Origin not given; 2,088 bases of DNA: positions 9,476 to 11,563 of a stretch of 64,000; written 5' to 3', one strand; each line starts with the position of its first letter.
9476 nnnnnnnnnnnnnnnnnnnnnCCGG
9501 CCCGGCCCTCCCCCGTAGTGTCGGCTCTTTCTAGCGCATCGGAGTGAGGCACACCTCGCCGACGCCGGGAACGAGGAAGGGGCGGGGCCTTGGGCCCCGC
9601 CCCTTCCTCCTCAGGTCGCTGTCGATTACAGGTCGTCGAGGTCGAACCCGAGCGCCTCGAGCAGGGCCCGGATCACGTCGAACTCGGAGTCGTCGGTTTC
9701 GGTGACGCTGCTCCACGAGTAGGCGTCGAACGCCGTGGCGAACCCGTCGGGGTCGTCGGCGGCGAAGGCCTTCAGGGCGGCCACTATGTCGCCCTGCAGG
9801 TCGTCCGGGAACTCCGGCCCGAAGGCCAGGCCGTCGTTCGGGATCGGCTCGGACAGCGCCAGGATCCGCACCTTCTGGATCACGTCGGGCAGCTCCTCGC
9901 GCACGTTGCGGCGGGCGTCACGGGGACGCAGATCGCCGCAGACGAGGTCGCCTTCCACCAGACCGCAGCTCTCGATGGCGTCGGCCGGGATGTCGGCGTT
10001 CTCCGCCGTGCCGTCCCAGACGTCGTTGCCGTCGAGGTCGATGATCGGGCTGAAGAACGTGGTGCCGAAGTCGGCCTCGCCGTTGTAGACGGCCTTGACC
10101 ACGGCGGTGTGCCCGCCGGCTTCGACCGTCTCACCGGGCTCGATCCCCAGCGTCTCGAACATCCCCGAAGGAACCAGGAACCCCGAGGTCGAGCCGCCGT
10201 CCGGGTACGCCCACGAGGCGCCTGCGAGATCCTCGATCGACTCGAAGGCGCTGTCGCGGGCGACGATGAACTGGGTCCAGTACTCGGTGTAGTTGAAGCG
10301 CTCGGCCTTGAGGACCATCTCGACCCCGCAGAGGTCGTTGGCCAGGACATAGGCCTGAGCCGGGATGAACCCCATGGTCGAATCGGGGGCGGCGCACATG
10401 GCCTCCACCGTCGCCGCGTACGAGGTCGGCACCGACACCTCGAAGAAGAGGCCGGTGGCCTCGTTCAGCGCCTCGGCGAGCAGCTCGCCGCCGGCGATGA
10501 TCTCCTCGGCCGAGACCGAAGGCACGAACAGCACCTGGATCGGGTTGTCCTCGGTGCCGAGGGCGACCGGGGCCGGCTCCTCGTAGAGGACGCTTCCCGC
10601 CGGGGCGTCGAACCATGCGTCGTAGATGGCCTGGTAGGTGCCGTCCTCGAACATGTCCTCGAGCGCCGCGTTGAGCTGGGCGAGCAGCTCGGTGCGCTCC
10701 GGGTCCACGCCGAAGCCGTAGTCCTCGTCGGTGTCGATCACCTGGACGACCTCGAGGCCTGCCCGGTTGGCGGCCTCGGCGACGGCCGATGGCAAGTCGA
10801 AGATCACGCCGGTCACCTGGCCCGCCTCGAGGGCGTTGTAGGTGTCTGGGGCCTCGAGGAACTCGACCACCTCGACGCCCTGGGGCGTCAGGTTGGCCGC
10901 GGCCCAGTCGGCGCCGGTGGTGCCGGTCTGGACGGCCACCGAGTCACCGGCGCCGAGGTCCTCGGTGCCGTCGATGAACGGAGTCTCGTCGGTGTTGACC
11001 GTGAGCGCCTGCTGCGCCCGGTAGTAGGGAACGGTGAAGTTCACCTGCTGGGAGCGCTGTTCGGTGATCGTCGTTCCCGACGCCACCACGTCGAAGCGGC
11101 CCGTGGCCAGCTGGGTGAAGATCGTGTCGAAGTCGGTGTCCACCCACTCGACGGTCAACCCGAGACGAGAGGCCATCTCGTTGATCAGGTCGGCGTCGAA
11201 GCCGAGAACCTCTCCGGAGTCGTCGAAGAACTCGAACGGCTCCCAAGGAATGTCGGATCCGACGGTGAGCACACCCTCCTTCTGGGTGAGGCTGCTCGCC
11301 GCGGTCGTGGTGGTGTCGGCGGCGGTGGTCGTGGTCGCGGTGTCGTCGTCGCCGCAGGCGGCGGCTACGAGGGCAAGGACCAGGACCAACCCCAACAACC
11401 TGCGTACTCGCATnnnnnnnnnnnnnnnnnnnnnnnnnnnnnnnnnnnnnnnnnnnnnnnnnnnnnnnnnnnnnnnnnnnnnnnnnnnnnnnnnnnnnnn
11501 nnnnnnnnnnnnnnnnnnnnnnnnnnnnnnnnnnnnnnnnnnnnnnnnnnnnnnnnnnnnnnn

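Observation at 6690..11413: Phosphonate-type ABC transporter with a two-domain substrate-binding protein and a 683-aa duplicated PhnE permease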

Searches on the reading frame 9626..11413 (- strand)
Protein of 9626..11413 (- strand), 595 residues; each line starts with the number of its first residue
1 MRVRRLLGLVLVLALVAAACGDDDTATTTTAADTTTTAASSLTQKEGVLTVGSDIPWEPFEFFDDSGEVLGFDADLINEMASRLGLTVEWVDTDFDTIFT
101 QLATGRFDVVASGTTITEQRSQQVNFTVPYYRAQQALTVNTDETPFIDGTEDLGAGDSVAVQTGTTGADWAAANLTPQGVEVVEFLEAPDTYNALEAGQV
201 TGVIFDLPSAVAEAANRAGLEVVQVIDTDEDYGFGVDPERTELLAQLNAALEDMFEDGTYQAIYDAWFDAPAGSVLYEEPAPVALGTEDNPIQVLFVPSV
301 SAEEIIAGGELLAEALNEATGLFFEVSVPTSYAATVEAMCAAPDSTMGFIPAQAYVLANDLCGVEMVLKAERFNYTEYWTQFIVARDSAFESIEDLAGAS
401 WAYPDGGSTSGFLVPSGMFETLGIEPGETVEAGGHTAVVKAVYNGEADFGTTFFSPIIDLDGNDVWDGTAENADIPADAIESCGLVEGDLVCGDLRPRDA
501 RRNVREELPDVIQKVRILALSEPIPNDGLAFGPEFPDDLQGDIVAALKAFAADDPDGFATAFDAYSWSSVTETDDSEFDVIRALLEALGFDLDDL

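Call 3: search_protein_families(library=pfam, proteins=[window:9626-11413:-], max_evalue=0.01)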
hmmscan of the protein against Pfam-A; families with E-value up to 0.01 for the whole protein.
window:9626-11413:- (595 aa): 7 families
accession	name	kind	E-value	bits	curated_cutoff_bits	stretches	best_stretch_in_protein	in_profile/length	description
PF12974.12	Phosphonate-bd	-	6.9e-40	137.4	27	1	296-577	3-241/242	ABC transporter, phosphonate, periplasmic substrate-binding protein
PF00497.25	SBP_bac_3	-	1.1e-39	135.7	26.4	1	49-269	1-131/132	Bacterial extracellular solute-binding proteins, family 3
PF09084.16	NMT1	-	2.8e-05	24.6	20.5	1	334-454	32-148/216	NMT1/THI5 like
PF10613.14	Lig_chan-Glu_bd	-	0.00021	21.8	30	1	71-134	30-106/115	Ligated ion channel L-glutamate- and glycine-binding site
PF04069.17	OpuAC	-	0.0009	19.4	21.2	0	74-160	17-114/257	Substrate binding domain of ABC-type glycine betaine transport system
PF21827.1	New_glue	-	0.0012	19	31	1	1-44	1-45/94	New glue protein family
PF12727.12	PBP_like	-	0.0097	15.5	27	0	382-452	73-150/193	PBP superfamily domain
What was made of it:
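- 10604..11281 (-): Amino-acid-type Venus-flytrap domain (SBP_bac_3, residues ~45-270). Pfam PF00497 at 49-269 (call 3).
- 10544..10603 (-): Inter-domain linker (residues ~271-290). Lies between the two Pfam matches (call 3).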

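Call 4: search_protein_families(library=ncbifam, proteins=[window:9626-11413:-], max_evalue=0.01)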
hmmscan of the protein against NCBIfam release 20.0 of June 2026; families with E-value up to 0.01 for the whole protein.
window:9626-11413:- (595 aa): 20 families
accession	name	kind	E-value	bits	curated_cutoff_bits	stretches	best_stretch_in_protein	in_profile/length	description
TIGR01096.1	3A0103s03R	subfamily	2.3e-48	164.9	256.35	1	35-268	12-250/250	lysine/arginine/ornithine ABC transporter substrate-binding protein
TIGR01098.1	3A0109s03R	subfamily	5.9e-39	134.1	112.05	1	289-550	30-253/253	phosphate/phosphite/phosphonate ABC transporter substrate-binding protein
NF007029.0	PRK09495.1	equivalog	3.3e-34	118.8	303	1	31-270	9-245/248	glutamine ABC transporter substrate-binding protein GlnH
NF008426.0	PRK11260.1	equivalog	3.4e-29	101.9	312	1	39-270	33-262/266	cystine ABC transporter substrate-binding protein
NF011586.0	PRK15010.1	equivalog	3.5e-26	92.3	440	1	36-269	15-254/260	lysine/arginine/ornithine ABC transporter substrate-binding protein ArgT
TIGR03431.1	PhnD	equivalog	1.1e-25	90.7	261.1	1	291-587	28-285/288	phosphonate ABC transporter substrate-binding protein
NF052427.1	StpK7MSMEG_1200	equivalog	1.9e-25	89.4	900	1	31-267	346-584/601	serine/threonine protein kinase StpK7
NF041764.1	ArtI_Ecoli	equivalog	4.3e-24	85.2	522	1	52-269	26-242/243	arginine ABC transporter substrate-binding protein ArtI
NF011965.0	PRK15437.1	equivalog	5.2e-24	85.2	459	1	34-269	16-254/260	histidine ABC transporter substrate-binding protein HisJ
NF041765.1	ArtJ_Ecoli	equivalog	1.1e-23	84.1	510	1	37-269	13-242/243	arginine ABC transporter substrate-binding protein ArtJ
NF011583.0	PRK15007.1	subfamily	2.3e-23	82.8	358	1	51-269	25-242/243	arginine ABC transporter substrate-binding protein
TIGR02995.1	ectoine_ehuB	equivalog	2e-14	53.5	190.9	1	43-264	29-256/275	ectoine/hydroxyectoine ABC transporter substrate-binding protein EhuB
NF008112.0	PRK10859.1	equivalog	1.3e-13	50.2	354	1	13-268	14-265/483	membrane-bound lytic murein transglycosylase MltF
TIGR04553.1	ABC_peri_selen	hypoth_equivalog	9.9e-10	38.2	250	1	298-455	8-170/266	putative selenate ABC transporter substrate-binding protein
NF008063.0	PRK10797.1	subfamily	3.2e-09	36.4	375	1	1-271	1-273/302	glutamate/aspartate ABC transporter substrate-binding protein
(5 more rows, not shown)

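Call 5: find_homologous_proteins(query=window:9626-11413:-, max_evalue=1e-10)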
Query window:9626-11413:- (595 aa): 3083 proteins with E <= 1e-10 among 8000 candidates; the best 120 are listed.
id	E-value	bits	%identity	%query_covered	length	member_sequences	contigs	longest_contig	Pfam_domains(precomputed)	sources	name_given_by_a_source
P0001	0.0e+0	1308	100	100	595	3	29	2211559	PF00497.26,PF12974.13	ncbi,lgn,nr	ncbi:MAG: phosphate/phosphite/phosphonate ABC transporter substrate-binding protein [Acidimicrobiia 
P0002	5.6e-286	968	74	100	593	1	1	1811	PF00497.26,PF12974.13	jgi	jgi:phosphate/phosphite/phosphonate ABC transporter binding protein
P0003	6.9e-285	964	74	100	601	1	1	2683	PF00497.26,PF09084.17,PF12974.13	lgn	-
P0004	8.3e-284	961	74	100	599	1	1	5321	PF00497.26,PF09084.17,PF12974.13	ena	-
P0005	1.7e-283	960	73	100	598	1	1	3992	PF00497.26,PF09084.17,PF12974.13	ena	-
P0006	1.1e-279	947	73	100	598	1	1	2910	PF00497.26,PF04069.18,PF09084.17,PF12974.13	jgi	-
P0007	2.7e-279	946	72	100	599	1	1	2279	PF00497.26,PF04069.18,PF09084.17,PF12974.13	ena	-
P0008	4.0e-279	945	73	100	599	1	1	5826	PF00497.26,PF09084.17,PF12974.13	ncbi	-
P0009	6.9e-279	944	71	100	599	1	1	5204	PF00497.26,PF09084.17,PF12974.13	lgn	-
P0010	3.2e-278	942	73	100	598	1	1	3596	PF00497.26,PF09084.17,PF12974.13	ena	-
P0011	5.2e-278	942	72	100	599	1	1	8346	PF00497.26,PF09084.17,PF12974.13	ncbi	-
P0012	4.9e-277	938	72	100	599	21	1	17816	PF00497.26,PF09084.17,PF12974.13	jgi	-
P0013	2.0e-276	936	71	100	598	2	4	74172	PF00497.26,PF09084.17,PF12974.13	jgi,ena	-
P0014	9.1e-276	934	71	100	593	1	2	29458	PF00497.26,PF12974.13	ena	-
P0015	3.6e-275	932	71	100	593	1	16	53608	PF00497.26,PF12974.13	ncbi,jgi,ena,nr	ncbi:MAG TPA: phosphate/phosphite/phosphonate ABC transporter substrate-binding protein [Acidimicrob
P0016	5.8e-275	931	72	100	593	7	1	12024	PF00497.26,PF12974.13,PF10613.15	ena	-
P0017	3.8e-274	929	73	93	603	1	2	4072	PF00497.26,PF04069.18,PF09084.17,PF12974.13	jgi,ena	-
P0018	4.0e-274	929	71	100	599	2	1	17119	PF00497.26,PF12974.13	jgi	jgi:phosphate/phosphite/phosphonate ABC transporter binding protein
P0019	7.3e-274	928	71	100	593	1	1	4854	PF00497.26,PF12974.13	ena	-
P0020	2.6e-273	926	73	100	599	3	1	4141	PF00497.26,PF09084.17,PF12974.13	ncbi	-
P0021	3.5e-273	926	71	100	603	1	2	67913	PF00497.26,PF09084.17,PF12974.13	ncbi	-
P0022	1.2e-272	924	71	100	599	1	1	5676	PF00497.26,PF04069.18,PF09084.17,PF12974.13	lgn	-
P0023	3.6e-272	922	73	93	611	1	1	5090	PF00497.26,PF04069.18,PF12974.13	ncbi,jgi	jgi:phosphate/phosphite/phosphonate ABC transporter binding protein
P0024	1.8e-271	920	71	100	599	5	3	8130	PF00497.26,PF09084.17,PF12974.13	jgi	-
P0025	3.1e-270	916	69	100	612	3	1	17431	PF00497.26,PF09084.17,PF12974.13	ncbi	-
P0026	8.2e-269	911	71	93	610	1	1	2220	PF00497.26,PF04069.18,PF09084.17,PF12974.13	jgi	jgi:phosphate/phosphite/phosphonate ABC transporter binding protein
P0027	9.3e-269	911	70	100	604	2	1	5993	PF00497.26,PF09084.17,PF12974.13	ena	-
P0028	2.5e-267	906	69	100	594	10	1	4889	PF00497.26,PF09084.17,PF12974.13,PF10613.15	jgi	-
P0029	3.7e-265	899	69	100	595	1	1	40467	PF00497.26,PF09084.17,PF12974.13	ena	-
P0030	6.2e-264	895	70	100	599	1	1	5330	PF00497.26,PF09084.17,PF12974.13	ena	-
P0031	4.5e-262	889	69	100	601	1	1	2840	PF00497.26,PF09084.17,PF12974.13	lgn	-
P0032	3.8e-261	886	68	97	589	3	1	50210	PF00497.26,PF04069.18,PF09084.17,PF12974.13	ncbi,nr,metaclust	ncbi:MAG: hypothetical protein A2Z12_03290 [Actinobacteria bacterium RBG_16_68_21]|nr:MAG: hypotheti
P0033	7.1e-260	882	70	93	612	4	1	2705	PF00497.26,PF12974.13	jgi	jgi:phosphate/phosphite/phosphonate ABC transporter binding protein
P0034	1.1e-256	871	71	93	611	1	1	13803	PF00497.26,PF09084.17,PF12974.13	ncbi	-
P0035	2.1e-256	870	66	100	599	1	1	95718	PF00497.26,PF09084.17,PF12974.13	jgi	jgi:phosphonate transport system substrate-binding protein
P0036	7.0e-256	868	67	100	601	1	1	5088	PF00497.26,PF09084.17,PF12974.13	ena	-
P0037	2.3e-253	860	65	100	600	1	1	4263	PF00497.26,PF12974.13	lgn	-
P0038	5.7e-247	839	64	100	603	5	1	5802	PF00497.26,PF12974.13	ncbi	-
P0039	3.1e-245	833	74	86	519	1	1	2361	PF00497.26,PF12974.13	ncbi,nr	ncbi:MAG: transporter substrate-binding domain-containing protein, partial [Acidimicrobiia bacterium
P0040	1.1e-244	832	63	100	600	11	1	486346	PF00497.26,PF12974.13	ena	-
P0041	1.4e-244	831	64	100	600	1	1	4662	PF00497.26,PF12974.13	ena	-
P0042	7.7e-243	825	63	100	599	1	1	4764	PF00497.26,PF12974.13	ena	-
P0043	3.3e-242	823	63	100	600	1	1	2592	PF00497.26,PF12974.13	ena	-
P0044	8.7e-242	822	63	100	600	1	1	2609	PF00497.26,PF12974.13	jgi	-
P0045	2.7e-241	820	63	100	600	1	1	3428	PF00497.26,PF12974.13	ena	-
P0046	1.0e-239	815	63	100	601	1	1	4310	PF00497.26,PF12974.13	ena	-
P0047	8.6e-238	809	64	100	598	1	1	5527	PF00497.26,PF09084.17,PF12974.13,PF10613.15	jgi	jgi:phosphonate transport system substrate-binding protein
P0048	4.5e-237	806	69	90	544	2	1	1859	PF00497.26,PF12974.13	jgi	jgi:phosphate/phosphite/phosphonate ABC transporter binding protein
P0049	4.9e-237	806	62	100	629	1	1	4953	PF00497.26,PF09084.17,PF12974.13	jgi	jgi:ABC-type amino acid transport substrate-binding protein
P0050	4.4e-235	800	61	100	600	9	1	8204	PF00497.26,PF12974.13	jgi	jgi:phosphate/phosphite/phosphonate ABC transporter binding protein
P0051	3.2e-234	797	62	97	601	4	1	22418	PF00497.26,PF12974.13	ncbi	-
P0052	5.7e-233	793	61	100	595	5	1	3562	PF00497.26,PF12974.13,PF10613.15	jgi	jgi:phosphate/phosphite/phosphonate ABC transporter binding protein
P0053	5.6e-232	790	71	48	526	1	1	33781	PF00497.26,PF04069.18,PF10613.15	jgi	jgi:polar amino acid transport system substrate-binding protein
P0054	4.7e-228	777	63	100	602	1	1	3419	PF00497.26,PF09084.17,PF12974.13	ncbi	-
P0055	9.7e-218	743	74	40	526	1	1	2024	PF00497.26,PF04069.18,PF10613.15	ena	-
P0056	3.4e-215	734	58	100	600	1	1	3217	PF00497.26,PF09084.17,PF12974.13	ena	-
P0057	8.2e-215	733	71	79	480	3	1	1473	PF00497.26,PF12974.13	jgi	jgi:phosphonate transport system substrate-binding protein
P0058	3.3e-212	724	57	100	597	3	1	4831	PF00497.26,PF12974.13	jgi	jgi:ABC-type amino acid transport substrate-binding protein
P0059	3.5e-212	724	66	83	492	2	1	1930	PF00497.26,PF12974.13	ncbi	ncbi:MAG TPA: PhnD/SsuA/transferrin family substrate-binding protein, partial [Acidimicrobiia bacter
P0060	8.6e-212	723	57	100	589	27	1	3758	PF00497.26,PF09084.17,PF12974.13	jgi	jgi:ABC-type amino acid transport substrate-binding protein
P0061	3.4e-211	721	60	99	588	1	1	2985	PF00497.26,PF12974.13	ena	-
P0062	3.8e-208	711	58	100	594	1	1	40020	PF00497.26,PF12974.13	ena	-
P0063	3.3e-205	701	57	100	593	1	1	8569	PF00497.26,PF12974.13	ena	-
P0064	3.1e-189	648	65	79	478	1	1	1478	PF00497.26,PF12974.13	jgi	jgi:phosphonate transport system substrate-binding protein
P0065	8.6e-180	617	68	70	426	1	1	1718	PF12974.13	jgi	jgi:phosphonate transport system substrate-binding protein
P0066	8.9e-168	578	75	57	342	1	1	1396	PF12974.13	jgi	-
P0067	3.0e-162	559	73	57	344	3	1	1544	PF12974.13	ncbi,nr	ncbi:MAG: PhnD/SsuA/transferrin family substrate-binding protein, partial [Halobacteriales archaeon]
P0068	4.9e-157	542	65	63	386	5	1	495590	PF00497.26,PF12974.13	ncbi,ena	-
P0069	1.9e-153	530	74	52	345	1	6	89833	PF09084.17,PF12974.13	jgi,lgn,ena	jgi:phosphonate transport system substrate-binding protein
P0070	2.6e-152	526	71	53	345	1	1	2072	PF12974.13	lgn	-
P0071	1.4e-145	504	71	52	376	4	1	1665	PF12974.13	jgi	jgi:phosphonate transport system substrate-binding protein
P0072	4.8e-145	502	72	52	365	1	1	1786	PF12974.13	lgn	-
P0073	9.2e-145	502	72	52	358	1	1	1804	PF12974.13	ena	-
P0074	1.2e-144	501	71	52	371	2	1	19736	PF09084.17,PF12974.13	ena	-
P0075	2.6e-144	500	70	53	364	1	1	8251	PF12974.13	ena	-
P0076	6.0e-144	499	70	53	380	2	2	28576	PF21827.2,PF12974.13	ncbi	-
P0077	9.0e-144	498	68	55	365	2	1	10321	PF09084.17,PF12974.13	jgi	jgi:phosphonate transport system substrate-binding protein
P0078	5.6e-143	496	72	52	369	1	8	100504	PF12974.13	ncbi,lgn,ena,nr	ncbi:MAG TPA: PhnD/SsuA/transferrin family substrate-binding protein [Acidimicrobiia bacterium]|nr:P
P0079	7.0e-143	495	46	96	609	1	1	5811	PF00497.26,PF12974.13,PF10613.15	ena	-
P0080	1.7e-142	494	70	52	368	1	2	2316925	PF12974.13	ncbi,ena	-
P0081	2.7e-142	493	68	52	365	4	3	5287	PF21827.2,PF12974.13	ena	-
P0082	2.8e-142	493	46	99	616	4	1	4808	PF00497.26,PF12974.13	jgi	jgi:phosphonate transport system substrate-binding protein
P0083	2.8e-142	493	46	96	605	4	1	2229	PF00497.26,PF12974.13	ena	-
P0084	6.6e-142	492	67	52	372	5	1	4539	PF21827.2,PF12974.13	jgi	-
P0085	1.5e-141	491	70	52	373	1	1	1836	PF12974.13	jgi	jgi:phosphonate transport system substrate-binding protein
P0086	1.7e-141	491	69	52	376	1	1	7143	PF12974.13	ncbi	-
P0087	5.0e-141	489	68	52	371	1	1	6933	PF12974.13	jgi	jgi:phosphonate transport system substrate-binding protein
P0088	5.6e-141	489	68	52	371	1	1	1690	PF21827.2,PF12974.13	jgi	jgi:phosphonate transport system substrate-binding protein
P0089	5.9e-141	489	69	52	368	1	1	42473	PF12974.13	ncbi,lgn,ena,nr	ncbi:MAG TPA: phosphate/phosphite/phosphonate ABC transporter substrate-binding protein [Actinobacte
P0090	5.9e-141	489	70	52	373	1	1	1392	PF09084.17,PF12974.13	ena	-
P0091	7.8e-141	489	70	52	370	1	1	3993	PF21827.2,PF12974.13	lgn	-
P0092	9.7e-141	488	70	52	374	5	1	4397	PF12974.13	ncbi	-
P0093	9.9e-141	488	71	52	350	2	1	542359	PF12974.13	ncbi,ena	-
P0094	2.3e-140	487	70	52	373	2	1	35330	PF12974.13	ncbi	-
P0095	5.6e-140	486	68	52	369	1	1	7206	PF12974.13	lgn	-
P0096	6.2e-140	486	69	54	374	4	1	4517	PF12974.13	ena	-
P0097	1.0e-139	485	70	52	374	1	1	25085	PF09084.17,PF12974.13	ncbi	-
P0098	1.0e-139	485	67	53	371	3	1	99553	PF09084.17,PF12974.13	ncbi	-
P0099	1.1e-139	485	70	52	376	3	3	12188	PF12974.13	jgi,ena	-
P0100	2.2e-139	484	70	52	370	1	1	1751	PF12974.13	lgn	-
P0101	2.6e-139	484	45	99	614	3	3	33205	PF00497.26,PF12974.13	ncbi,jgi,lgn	jgi:phosphonate transport system substrate-binding protein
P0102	2.8e-139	483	69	52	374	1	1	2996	PF12974.13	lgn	-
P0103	3.3e-139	483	68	52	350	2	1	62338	PF12974.13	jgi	jgi:phosphonate transport system substrate-binding protein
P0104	3.7e-139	483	68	52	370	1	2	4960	PF12974.13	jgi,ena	-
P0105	4.4e-139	483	70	52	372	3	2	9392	PF12974.13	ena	-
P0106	6.1e-139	482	71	52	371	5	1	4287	PF12974.13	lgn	-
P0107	6.5e-139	482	68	52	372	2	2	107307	PF12974.13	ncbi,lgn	-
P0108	7.0e-139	482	69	52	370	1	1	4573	PF12974.13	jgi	jgi:phosphonate transport system substrate-binding protein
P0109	8.5e-139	482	70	53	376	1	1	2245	PF12974.13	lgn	-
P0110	1.0e-138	482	69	52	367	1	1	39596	PF12974.13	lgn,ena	-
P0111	2.3e-138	480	43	100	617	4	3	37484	PF00497.26,PF12974.13,PF10613.15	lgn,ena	-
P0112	2.5e-138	480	70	52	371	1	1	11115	PF12974.13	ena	-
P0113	3.3e-138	480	68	52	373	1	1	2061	PF12974.13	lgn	-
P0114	3.5e-138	480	68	53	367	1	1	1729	PF12974.13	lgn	-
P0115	3.6e-138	480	45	99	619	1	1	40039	PF00497.26,PF12974.13,PF10613.15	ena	-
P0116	5.5e-138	479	70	52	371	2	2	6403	PF12974.13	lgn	-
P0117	6.0e-138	479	67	53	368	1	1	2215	PF12974.13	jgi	-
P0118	6.8e-138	479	68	53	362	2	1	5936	PF12974.13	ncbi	-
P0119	6.8e-138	479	70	53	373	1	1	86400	PF12974.13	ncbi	-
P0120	1.0e-137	478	69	52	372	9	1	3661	PF12974.13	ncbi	-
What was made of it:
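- Checked: In addition, 69 of the 120 best 90%-identity clusters carry both Pfam domains (call 5).
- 69 of 120 clusters are fused (call 5).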

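Call 6: search_solved_structures(query=window:9626-11413:-, max_evalue=0.001, show_alignments=0)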
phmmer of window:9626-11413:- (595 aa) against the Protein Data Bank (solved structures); distinct sequences matched with E-value up to 0.001: 112 (the best 60 are shown).
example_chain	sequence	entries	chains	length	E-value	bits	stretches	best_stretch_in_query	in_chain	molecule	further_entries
6h30_A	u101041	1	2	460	3.9e-44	154.4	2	37-270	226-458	Glutamine ABC transporter permease and substrate binding protein protein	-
4zv1_A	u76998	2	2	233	2e-41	145.4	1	46-269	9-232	AncQR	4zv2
5t0w_A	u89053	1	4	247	1.8e-39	139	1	39-269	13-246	AncCDT-1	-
5tuj_C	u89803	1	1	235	3e-39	138.3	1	43-268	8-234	Ancestral protein CDT-Anc1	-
6svf_A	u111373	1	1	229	6.3e-38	133.9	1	45-269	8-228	Amino acid ABC transporter, periplasmic amino acid-binding protein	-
4prs_A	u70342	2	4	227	5.2e-36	127.6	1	45-269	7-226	ABC-type transporter, periplasmic subunit family 3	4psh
6ggv_A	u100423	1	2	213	5e-34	121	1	45-253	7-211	Amino acid ABC transporter, periplasmic amino acid-binding protein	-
6ggp_A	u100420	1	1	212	6.1e-34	120.7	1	45-253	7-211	Amino acid ABC transporter, periplasmic amino acid-binding protein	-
6q3u_A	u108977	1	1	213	3.4e-33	118.3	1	45-253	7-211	Amino acid ABC transporter, periplasmic amino acid-binding protein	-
4f3p_A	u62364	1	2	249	2.7e-30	108.7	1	48-270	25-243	Glutamine-binding periplasmic protein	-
3vv5_A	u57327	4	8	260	7.3e-28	100.7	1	44-269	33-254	Amino acid ABC transporter, binding protein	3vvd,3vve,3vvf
3k4u_A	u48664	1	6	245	7.1e-26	94.1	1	46-268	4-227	BINDING COMPONENT OF ABC TRANSPORTER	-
4g4p_A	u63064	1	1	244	4.6e-25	91.4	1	49-265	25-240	Amino acid ABC transporter, amino acid-binding/permease protein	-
2pvu_A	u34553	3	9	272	1.2e-24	90.1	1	40-269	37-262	ArtJ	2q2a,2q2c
5owf_A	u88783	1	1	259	1.3e-24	89.9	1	49-269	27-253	Lysine/arginine/ornithine-binding periplasmic protein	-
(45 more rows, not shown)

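Call 9: find_encoding_contigs(protein=P0001, flank=10000, max_places=4)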
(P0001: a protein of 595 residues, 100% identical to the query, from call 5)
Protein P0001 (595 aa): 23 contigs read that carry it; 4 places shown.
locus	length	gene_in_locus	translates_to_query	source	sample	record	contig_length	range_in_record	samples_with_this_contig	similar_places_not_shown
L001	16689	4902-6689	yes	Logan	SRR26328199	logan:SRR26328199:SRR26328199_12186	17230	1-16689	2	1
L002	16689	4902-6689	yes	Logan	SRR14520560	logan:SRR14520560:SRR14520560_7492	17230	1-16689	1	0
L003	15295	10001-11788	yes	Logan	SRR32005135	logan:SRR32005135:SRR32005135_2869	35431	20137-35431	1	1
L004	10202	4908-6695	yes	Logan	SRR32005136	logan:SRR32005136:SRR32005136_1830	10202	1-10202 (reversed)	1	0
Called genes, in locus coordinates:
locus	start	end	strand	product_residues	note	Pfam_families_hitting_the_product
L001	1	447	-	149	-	?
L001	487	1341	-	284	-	PF02749:QRPTase_N, PF01729:QRPTase_C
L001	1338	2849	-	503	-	PF00890:FAD_binding_2, PF07992:Pyr_redox_2 (faint), PF02910:Succ_DH_flav_C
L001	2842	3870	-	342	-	PF02445:NadA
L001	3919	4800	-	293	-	PF19368:WHD_AraR (weak), PF21906:WHD_NrtR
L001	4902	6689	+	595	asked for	PF00497:SBP_bac_3, PF12974:Phosphonate-bd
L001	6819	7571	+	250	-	PF00005:ABC_tran, PF13304:AAA_21 (faint)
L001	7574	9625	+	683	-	PF00528:BPD_transp_1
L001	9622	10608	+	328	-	PF01966:HD, PF13286:HD_assoc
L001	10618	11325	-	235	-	-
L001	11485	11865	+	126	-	PF04024:PspC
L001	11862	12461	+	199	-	PF22570:LiaF-TM (weak), PF09922:LiaF-like_C (weak)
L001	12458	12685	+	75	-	PF22570:LiaF-TM (weak), PF18917:LiaI-LiaF-like_TM1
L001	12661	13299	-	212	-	-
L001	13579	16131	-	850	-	PF00990:GGDEF, PF00563:EAL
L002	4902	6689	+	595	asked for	PF00497:SBP_bac_3, PF12974:Phosphonate-bd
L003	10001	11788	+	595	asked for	PF00497:SBP_bac_3, PF12974:Phosphonate-bd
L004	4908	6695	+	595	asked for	PF00497:SBP_bac_3, PF12974:Phosphonate-bd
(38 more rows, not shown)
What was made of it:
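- Checked: The four loci shown come from four different sequencing runs (call 9).
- The identical 595-aa and 683-aa proteins were recovered from several independent sequencing runs (call 9).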
